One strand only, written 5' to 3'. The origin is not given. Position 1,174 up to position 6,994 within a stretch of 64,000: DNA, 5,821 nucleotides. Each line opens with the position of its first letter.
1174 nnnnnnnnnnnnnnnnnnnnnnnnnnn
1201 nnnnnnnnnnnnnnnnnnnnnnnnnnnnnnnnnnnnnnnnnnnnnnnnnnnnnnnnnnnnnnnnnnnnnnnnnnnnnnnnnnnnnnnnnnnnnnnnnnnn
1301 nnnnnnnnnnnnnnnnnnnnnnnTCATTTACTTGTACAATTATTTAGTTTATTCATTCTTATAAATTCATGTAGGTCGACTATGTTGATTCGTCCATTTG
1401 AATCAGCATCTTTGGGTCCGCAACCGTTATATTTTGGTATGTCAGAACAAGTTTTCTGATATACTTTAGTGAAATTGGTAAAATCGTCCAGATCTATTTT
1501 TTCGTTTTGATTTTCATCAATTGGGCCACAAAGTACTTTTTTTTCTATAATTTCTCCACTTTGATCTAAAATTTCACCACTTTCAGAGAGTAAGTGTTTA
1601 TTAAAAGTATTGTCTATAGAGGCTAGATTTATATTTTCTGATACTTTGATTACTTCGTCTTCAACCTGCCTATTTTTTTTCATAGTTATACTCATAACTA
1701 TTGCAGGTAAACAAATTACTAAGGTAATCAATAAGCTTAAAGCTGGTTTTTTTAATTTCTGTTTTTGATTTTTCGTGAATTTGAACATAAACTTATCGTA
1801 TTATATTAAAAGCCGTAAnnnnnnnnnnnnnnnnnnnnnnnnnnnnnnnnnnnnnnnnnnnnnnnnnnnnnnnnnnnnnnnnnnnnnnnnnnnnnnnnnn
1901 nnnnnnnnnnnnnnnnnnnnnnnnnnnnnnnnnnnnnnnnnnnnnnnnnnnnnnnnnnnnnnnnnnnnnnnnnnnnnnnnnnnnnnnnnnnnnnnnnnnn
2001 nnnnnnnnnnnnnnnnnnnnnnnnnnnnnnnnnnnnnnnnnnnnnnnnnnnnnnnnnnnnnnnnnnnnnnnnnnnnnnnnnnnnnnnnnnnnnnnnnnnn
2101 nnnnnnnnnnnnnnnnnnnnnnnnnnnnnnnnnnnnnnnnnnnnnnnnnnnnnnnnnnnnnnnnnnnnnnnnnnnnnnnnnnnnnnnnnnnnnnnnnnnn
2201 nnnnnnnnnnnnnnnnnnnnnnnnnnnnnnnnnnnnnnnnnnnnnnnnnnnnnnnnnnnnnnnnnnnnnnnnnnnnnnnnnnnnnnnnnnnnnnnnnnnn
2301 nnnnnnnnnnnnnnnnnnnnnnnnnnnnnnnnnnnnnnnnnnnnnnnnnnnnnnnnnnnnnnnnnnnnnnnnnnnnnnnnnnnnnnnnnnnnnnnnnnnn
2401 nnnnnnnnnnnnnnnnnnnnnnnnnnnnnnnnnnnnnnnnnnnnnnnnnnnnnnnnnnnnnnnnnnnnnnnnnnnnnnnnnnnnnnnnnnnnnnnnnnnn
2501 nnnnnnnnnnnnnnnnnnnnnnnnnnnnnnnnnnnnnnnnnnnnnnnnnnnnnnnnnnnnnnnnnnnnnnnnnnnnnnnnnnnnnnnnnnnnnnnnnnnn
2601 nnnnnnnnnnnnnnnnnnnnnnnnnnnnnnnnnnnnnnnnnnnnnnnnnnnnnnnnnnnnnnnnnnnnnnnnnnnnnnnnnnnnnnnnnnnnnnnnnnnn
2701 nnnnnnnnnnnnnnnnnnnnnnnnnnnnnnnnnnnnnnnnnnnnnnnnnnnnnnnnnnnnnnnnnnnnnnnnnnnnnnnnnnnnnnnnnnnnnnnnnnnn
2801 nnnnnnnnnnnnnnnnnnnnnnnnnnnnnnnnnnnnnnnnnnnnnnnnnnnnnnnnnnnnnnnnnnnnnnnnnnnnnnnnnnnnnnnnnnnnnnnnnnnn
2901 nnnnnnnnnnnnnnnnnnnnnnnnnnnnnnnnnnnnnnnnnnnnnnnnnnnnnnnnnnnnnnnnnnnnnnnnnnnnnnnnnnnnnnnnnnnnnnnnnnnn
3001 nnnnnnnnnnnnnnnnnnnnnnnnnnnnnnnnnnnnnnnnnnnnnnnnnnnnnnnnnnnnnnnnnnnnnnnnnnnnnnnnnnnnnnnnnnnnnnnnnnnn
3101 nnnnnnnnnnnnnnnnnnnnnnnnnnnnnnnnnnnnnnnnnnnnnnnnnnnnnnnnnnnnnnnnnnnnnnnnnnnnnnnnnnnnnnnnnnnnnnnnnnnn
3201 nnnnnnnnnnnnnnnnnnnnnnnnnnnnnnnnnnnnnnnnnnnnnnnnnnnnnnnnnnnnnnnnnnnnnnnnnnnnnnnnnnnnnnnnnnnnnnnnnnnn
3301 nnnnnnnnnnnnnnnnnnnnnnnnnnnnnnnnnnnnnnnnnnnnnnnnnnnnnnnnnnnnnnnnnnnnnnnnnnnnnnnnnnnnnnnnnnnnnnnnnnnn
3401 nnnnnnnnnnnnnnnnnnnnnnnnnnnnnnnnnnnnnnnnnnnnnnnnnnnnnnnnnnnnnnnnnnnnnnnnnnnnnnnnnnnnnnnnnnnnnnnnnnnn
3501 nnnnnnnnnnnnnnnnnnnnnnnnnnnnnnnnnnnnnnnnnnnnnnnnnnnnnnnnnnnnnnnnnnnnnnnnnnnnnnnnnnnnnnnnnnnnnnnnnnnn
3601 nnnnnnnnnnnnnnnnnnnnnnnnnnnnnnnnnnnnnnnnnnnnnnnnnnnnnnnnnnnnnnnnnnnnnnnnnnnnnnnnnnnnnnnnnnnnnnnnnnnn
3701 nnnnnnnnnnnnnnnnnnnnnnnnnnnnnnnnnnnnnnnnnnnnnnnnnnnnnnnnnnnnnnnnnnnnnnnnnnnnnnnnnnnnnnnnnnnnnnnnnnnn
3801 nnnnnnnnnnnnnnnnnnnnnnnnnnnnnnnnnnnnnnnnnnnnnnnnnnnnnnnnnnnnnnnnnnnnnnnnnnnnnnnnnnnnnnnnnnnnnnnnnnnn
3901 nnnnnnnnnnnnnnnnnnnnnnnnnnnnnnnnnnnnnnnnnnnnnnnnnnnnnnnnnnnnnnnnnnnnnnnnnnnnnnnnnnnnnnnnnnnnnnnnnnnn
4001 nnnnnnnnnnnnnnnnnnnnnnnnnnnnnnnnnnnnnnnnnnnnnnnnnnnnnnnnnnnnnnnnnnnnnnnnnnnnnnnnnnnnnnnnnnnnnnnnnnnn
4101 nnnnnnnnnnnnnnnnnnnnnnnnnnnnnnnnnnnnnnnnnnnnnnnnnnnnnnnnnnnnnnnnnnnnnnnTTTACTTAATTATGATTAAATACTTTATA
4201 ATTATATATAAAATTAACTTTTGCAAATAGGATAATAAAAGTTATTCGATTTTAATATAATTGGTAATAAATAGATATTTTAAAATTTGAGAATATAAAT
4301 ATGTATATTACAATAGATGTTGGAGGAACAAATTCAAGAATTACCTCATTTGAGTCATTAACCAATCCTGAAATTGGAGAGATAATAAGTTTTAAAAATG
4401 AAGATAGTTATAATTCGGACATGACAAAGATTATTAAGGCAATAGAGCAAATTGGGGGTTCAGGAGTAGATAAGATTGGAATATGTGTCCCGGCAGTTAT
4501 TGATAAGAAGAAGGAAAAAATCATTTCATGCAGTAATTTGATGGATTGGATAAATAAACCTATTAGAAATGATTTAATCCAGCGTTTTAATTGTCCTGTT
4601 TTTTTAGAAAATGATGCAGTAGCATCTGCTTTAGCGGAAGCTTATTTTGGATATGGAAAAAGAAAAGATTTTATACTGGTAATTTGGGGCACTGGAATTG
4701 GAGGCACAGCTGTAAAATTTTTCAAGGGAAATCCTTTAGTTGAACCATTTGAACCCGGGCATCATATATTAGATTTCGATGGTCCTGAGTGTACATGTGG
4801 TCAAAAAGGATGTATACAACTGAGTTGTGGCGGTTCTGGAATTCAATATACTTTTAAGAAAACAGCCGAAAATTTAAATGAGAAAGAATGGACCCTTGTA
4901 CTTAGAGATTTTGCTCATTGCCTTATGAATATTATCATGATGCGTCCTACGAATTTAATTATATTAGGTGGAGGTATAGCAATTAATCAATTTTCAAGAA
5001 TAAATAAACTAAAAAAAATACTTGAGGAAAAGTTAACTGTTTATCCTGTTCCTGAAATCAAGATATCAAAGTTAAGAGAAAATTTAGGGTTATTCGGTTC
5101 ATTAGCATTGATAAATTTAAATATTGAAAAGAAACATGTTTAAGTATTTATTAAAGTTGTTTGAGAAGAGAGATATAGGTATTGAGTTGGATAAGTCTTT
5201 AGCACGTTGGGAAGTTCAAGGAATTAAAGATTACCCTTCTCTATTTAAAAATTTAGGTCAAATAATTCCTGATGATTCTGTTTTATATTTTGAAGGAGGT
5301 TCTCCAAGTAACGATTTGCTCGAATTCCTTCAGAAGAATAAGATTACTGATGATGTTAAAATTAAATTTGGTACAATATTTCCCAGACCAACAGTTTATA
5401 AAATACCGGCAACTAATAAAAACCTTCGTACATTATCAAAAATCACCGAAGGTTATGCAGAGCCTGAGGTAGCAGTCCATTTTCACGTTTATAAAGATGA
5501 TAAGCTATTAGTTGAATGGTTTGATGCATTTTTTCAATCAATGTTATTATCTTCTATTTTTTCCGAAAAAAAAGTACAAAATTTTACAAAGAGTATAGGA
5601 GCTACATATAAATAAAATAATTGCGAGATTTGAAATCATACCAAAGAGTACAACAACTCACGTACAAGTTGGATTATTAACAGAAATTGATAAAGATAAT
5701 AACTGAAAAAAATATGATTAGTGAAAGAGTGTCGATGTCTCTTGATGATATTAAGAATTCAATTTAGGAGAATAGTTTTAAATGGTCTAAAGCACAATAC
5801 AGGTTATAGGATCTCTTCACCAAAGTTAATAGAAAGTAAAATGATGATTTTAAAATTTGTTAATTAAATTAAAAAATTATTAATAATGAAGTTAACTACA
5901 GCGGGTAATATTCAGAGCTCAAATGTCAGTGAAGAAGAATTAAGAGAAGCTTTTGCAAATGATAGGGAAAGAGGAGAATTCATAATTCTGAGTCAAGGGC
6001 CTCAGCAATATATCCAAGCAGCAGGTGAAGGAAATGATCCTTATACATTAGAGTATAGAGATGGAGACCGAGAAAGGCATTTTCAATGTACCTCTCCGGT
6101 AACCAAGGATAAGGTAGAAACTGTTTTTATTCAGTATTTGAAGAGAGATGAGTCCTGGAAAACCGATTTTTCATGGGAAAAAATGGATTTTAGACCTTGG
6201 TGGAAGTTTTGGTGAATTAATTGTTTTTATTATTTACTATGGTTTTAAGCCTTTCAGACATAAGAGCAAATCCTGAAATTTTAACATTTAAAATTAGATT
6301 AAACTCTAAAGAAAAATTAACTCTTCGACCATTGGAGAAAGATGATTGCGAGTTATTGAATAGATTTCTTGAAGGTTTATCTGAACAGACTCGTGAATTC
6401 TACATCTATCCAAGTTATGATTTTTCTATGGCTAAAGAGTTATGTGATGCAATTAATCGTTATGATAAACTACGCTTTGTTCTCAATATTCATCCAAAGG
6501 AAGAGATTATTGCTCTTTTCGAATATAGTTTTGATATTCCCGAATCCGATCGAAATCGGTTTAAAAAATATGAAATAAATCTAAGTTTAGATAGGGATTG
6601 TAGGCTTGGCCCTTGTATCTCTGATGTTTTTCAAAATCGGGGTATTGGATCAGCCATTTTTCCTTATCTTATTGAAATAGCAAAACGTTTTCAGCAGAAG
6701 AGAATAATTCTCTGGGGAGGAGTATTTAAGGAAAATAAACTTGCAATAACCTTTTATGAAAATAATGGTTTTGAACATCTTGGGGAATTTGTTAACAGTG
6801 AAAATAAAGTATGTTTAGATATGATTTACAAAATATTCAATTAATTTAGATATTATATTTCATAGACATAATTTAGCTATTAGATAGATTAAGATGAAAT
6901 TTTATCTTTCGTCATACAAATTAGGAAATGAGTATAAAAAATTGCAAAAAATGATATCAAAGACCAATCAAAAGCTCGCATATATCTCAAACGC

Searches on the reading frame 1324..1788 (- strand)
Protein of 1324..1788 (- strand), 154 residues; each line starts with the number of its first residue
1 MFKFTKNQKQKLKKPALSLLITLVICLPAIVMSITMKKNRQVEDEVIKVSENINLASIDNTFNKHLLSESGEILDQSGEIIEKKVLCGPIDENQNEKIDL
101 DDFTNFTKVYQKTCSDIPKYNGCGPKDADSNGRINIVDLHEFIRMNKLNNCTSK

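Call 6: search_protein_families(library=pfam, proteins=[window:1324-1788:-], max_evalue=1)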
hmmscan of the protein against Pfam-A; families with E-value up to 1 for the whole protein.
window:1324-1788:- (154 aa): 3 families
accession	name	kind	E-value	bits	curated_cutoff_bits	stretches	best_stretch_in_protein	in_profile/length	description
PF13499.12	EF-hand_7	-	0.0082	16.9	30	1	85-107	44-66/67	EF-hand domain pair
PF13405.12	EF-hand_6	-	0.019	15.1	25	0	90-106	9-25/30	EF-hand domain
PF00036.39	EF-hand_1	-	0.021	14.8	25.4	0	90-106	9-25/29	EF hand domain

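Call 19: search_protein_families(library=ncbifam, proteins=[window:1324-1788:-], max_evalue=1)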
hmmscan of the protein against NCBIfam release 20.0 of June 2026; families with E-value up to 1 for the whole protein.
window:1324-1788:- (154 aa): 3 families
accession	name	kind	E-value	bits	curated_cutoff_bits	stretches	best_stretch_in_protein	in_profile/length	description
TIGR04251.1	SCM_rSAM_ScmF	equivalog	0.037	13.4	400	1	27-82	147-199/353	SynChlorMet cassette radical SAM/SPASM protein ScmF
NF041540.1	dockerin_GC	domain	0.087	13.2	29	1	93-144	13-61/67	GC-type dockerin domain-anchored protein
TIGR02896.1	spore_III_AF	equivalog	0.12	12.8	61.3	1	7-85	27-102/106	stage III sporulation protein AF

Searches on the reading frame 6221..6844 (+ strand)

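Call 32: search_protein_families(library=pfam, proteins=[window:6221-6844:+], max_evalue=0.001)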
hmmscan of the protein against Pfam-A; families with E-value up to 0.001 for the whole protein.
window:6221-6844:+ (207 aa): 3 families
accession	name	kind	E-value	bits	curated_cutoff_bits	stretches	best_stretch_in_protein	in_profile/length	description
PF00583.31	Acetyltransf_1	-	1.4e-05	25.8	20.7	1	134-184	68-116/116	Acetyltransferase (GNAT) family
PF13508.13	Acetyltransf_7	-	1.7e-05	25.6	27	1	133-185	36-83/84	Acetyltransferase (GNAT) domain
PF13420.13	Acetyltransf_4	-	0.00076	20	24.3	0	85-192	49-142/155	Acetyltransferase (GNAT) domain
